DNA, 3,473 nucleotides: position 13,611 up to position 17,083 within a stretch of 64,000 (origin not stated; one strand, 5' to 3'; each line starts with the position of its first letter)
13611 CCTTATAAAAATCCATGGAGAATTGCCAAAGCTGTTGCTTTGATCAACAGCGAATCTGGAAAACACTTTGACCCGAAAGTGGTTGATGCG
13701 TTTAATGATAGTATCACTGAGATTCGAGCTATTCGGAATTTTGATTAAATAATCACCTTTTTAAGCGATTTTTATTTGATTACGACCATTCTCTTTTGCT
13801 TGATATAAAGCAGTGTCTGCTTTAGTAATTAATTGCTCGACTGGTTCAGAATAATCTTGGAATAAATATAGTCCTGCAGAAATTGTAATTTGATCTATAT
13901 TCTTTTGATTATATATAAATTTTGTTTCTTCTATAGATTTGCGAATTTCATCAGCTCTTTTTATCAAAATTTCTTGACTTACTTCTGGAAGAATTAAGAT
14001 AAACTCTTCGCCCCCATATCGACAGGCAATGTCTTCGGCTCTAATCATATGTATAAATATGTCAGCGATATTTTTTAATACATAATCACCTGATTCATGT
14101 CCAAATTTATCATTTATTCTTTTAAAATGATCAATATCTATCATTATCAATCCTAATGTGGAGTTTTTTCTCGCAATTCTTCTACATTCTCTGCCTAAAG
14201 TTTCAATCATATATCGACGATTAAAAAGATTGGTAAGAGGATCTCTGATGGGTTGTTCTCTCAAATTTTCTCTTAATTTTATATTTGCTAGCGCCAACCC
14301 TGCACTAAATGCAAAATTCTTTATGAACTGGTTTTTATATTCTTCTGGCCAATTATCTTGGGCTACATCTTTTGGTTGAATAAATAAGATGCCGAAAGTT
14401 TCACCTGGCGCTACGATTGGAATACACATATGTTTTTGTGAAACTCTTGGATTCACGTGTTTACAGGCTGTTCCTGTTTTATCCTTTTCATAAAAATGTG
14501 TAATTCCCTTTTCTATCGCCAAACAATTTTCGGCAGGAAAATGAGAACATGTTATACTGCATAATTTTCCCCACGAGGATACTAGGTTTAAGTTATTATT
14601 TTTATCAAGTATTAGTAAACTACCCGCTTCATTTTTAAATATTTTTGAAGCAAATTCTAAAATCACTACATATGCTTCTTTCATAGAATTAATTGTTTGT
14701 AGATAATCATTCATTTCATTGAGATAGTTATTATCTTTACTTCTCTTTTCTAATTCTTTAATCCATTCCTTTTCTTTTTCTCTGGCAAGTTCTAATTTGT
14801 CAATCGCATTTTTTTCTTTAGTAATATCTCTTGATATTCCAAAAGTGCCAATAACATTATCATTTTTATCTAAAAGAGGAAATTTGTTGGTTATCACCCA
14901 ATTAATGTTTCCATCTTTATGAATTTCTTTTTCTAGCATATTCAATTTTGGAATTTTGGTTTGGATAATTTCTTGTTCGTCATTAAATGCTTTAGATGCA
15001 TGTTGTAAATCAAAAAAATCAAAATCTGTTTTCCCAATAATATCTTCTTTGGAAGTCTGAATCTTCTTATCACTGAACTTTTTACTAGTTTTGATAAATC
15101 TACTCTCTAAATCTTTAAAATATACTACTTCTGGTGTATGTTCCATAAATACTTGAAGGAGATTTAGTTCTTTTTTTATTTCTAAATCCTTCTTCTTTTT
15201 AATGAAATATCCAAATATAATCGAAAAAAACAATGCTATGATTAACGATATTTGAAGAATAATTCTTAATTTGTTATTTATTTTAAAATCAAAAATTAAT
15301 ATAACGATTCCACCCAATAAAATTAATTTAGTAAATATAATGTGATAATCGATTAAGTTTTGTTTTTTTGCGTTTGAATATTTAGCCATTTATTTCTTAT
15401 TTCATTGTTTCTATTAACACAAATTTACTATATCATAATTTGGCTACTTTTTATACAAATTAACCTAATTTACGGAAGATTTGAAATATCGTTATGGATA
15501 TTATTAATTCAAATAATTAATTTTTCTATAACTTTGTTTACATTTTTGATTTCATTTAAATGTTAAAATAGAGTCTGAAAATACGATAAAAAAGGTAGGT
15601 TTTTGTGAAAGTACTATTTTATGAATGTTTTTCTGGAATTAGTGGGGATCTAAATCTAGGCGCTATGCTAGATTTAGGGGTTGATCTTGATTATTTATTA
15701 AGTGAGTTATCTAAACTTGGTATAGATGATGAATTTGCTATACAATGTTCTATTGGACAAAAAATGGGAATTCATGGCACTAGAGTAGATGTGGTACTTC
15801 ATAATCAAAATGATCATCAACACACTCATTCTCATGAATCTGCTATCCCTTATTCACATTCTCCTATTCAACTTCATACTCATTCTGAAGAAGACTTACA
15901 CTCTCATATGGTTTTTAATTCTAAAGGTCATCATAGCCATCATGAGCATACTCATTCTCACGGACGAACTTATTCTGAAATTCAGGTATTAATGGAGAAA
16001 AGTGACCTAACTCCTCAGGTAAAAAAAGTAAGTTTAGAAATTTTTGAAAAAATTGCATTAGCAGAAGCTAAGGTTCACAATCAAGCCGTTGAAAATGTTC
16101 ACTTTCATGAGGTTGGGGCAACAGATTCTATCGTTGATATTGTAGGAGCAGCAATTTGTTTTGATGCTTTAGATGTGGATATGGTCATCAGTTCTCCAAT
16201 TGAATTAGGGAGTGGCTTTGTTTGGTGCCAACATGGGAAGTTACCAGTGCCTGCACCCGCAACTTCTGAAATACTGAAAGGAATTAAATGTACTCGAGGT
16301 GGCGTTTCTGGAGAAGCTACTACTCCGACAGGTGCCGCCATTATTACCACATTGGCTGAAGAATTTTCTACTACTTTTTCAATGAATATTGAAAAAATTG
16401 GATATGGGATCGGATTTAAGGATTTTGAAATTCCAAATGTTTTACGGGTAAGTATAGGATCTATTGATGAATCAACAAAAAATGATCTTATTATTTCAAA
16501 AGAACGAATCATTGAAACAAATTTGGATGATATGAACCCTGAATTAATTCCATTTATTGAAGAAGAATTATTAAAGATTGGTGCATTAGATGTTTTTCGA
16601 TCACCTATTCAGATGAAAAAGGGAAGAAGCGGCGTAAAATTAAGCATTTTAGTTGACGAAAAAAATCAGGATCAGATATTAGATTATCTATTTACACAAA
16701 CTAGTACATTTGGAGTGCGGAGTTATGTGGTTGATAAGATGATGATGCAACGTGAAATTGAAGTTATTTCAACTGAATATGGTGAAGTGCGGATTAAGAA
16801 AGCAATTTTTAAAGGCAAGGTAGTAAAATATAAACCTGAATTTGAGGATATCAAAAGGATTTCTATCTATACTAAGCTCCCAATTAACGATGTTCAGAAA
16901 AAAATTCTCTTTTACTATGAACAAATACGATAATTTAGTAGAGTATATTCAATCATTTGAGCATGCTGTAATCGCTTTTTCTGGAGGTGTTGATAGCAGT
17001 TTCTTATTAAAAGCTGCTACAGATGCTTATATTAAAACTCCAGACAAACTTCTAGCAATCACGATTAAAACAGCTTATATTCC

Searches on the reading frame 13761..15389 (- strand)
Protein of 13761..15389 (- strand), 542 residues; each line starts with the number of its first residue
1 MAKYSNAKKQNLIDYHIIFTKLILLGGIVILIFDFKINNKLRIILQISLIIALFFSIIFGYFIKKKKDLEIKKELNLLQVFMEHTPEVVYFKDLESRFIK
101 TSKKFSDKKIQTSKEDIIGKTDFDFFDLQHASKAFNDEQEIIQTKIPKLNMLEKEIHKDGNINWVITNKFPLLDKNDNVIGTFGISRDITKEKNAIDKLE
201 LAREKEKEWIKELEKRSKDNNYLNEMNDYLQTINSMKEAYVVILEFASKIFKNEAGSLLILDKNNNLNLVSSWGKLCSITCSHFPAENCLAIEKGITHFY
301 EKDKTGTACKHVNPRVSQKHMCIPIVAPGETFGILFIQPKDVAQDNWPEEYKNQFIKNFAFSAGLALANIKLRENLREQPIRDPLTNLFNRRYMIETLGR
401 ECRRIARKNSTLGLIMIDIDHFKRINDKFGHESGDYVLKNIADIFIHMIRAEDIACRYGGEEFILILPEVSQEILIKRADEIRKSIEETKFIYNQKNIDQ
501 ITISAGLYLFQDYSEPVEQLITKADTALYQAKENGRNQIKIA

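Call 80: search_protein_families(library=pfam, proteins=[window:13761-15389:-], max_evalue=0.00001)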
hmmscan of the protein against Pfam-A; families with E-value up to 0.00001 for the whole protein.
window:13761-15389:- (542 aa): 4 families
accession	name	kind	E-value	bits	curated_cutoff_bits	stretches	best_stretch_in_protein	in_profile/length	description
PF00990.26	GGDEF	-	3.1e-48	164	23.8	1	382-538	3-161/161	Diguanylate cyclase, GGDEF domain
PF08448.16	PAS_4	-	5.3e-10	39.9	23.1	1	83-193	2-109/110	PAS fold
PF22335.1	Cas10-Cmr2_palm2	-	1e-06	29.3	27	1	452-539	50-132/133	Cas10/Cmr2, second palm domain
PF13426.13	PAS_9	-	5.1e-06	27.1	27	1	89-191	4-103/103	PAS domain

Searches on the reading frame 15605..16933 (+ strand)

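Call 80: search_protein_families(library=pfam, proteins=[window:15605-16933:+], max_evalue=0.00001)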
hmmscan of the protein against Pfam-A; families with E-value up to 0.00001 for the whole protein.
window:15605-16933:+ (442 aa): 1 family
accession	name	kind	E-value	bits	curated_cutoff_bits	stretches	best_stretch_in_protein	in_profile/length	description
PF01969.22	Ni_insertion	-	3.7e-138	461.2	22.1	1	4-430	1-374/375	Nickel insertion protein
